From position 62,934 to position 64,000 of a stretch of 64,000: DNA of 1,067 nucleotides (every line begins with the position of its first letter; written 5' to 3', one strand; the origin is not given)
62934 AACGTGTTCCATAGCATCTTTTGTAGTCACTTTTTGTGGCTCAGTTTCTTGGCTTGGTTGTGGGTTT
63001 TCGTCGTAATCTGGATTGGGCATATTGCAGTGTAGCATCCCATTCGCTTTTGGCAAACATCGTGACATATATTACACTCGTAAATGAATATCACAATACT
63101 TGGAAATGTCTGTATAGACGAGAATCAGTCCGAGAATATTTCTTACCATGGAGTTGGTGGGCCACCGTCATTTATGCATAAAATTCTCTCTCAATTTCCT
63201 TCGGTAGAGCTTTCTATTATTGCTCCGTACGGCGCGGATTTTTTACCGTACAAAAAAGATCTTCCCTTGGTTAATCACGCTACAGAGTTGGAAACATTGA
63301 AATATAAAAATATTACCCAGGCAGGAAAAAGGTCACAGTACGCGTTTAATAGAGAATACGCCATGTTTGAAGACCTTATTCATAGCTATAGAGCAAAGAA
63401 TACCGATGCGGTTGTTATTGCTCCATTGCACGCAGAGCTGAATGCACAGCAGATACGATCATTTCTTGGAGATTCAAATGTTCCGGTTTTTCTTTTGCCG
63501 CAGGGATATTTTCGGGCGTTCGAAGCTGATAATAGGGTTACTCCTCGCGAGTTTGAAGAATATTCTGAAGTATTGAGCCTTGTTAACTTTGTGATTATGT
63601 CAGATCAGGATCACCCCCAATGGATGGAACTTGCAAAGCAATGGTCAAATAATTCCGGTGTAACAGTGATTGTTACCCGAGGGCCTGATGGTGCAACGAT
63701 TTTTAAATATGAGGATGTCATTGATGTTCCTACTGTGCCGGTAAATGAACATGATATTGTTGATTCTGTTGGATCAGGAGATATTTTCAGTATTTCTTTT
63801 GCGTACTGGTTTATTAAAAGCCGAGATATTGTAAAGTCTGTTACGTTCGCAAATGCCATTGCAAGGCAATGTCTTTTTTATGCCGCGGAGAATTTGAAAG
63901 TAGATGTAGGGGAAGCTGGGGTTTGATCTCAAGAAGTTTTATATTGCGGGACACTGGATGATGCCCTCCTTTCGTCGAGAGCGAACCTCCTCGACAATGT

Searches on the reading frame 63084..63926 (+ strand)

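Call 87: search_protein_families(library=pfam, proteins=[window:63084-63926:+], max_evalue=0.001)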
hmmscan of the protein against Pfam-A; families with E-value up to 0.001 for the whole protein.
window:63084-63926:+ (280 aa): 1 family
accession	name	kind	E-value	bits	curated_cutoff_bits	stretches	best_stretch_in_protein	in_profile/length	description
PF00294.29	PfkB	-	4.3e-14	53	25.8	1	160-263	177-289/302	pfkB family carbohydrate kinase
